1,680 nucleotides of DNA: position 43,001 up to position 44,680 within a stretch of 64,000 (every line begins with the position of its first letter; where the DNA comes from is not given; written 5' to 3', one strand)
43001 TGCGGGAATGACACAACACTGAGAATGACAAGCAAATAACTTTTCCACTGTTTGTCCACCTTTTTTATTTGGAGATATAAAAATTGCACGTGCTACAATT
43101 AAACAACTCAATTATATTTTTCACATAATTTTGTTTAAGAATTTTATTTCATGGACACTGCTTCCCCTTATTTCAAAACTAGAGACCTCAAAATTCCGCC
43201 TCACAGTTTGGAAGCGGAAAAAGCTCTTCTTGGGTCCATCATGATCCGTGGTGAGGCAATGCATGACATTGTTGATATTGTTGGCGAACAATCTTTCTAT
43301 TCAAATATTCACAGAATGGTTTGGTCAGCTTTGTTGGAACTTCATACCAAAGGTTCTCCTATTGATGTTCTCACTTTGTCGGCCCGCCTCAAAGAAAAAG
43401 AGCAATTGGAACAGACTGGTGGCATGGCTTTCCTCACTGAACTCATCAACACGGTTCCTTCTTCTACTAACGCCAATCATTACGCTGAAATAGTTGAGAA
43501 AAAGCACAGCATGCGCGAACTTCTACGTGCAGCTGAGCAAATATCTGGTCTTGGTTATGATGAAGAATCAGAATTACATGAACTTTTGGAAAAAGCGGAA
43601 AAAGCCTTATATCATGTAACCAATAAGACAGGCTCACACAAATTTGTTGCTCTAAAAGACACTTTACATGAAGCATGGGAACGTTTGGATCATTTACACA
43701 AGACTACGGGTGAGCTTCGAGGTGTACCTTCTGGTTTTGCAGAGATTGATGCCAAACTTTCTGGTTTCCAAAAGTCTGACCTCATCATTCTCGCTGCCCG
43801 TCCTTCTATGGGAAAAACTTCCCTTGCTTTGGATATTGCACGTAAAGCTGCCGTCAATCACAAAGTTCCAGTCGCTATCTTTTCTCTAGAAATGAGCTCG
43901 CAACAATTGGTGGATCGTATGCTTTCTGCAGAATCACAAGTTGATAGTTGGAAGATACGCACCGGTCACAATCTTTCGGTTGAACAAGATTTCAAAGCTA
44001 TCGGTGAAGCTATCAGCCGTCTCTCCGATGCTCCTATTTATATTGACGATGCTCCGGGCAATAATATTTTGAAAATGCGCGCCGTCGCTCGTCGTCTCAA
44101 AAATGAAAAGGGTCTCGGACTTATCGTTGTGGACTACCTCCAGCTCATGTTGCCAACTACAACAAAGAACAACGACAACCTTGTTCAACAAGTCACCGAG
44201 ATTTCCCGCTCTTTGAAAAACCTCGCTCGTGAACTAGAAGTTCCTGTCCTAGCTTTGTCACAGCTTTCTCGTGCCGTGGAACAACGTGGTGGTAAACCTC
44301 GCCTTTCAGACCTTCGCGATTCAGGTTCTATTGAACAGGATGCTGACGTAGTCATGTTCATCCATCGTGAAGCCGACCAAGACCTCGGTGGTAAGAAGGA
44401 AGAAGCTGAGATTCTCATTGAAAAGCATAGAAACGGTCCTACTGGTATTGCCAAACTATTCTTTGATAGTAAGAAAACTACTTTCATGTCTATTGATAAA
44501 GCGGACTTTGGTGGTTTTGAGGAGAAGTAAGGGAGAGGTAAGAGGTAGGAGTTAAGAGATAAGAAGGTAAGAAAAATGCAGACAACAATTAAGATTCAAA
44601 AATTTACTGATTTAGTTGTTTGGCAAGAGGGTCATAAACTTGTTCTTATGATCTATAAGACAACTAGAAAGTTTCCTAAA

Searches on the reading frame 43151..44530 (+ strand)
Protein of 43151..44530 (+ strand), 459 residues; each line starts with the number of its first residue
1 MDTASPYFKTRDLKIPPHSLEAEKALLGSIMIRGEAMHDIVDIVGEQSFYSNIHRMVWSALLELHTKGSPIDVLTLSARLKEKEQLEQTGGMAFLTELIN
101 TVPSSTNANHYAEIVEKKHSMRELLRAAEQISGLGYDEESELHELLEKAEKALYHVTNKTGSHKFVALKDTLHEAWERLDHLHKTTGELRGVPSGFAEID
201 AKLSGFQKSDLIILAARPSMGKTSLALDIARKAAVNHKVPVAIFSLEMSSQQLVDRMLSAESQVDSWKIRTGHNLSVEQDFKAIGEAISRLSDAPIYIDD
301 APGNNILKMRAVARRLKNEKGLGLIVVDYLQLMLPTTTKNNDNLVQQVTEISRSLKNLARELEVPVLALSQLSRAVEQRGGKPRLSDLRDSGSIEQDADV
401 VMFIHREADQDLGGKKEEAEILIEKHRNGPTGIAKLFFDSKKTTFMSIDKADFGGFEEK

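Call 5: search_protein_families(library=pfam, proteins=[window:43151-44530:+])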
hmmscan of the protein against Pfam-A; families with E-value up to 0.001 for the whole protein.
window:43151-44530:+ (459 aa): 3 families
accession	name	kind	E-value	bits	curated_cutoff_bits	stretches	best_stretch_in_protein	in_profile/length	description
PF03796.21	DnaB_C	-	2e-100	335.9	27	1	191-446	1-254/255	DnaB-like helicase C terminal domain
PF00772.26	DnaB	-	3.1e-32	111.1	23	1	16-116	2-102/103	DnaB-like helicase N terminal domain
PF13481.12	AAA_25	-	2e-13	50.9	27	1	207-372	31-190/195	AAA domain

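Call 24: find_related_loci(query=window:43151-44530:+, collection=metagenome_contigs, flank=3500)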
Query window:43151-44530:+ (459 aa) in metagenome_contigs; peptide patterns used: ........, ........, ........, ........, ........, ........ (x = any residue, [..] = any of these).
600 stretches matched a pattern (row limit reached: there are more); 597 encode a relative of the query (tblastn E <= 1e-3); the best 80 are kept; 80 distinct loci.
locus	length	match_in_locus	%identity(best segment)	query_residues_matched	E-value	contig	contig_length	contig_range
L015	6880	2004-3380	85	1-458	0e+0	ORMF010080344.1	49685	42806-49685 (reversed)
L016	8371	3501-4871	85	1-457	0e+0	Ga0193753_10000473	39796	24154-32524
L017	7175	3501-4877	83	1-458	0e+0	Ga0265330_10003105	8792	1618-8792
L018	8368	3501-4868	72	1-456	0e+0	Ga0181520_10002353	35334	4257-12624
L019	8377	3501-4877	87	1-458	0e+0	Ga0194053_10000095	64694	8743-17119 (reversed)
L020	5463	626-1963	67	13-458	0e+0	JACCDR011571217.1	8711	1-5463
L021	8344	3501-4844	67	1-445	0e+0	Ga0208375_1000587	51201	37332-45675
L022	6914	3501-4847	67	9-457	0e+0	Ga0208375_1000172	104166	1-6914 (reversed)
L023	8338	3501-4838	65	13-456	0e+0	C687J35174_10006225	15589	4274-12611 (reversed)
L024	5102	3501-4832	63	13-456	0e+0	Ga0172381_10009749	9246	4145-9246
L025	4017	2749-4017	65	12-435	0e+0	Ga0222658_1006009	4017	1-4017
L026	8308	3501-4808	61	13-450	0e+0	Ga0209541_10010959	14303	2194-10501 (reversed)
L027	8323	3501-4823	61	14-454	1e-180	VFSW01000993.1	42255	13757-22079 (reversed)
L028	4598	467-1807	60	12-459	0e+0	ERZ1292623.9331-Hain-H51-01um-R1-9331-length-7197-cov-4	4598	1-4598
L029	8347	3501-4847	60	9-458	1e-178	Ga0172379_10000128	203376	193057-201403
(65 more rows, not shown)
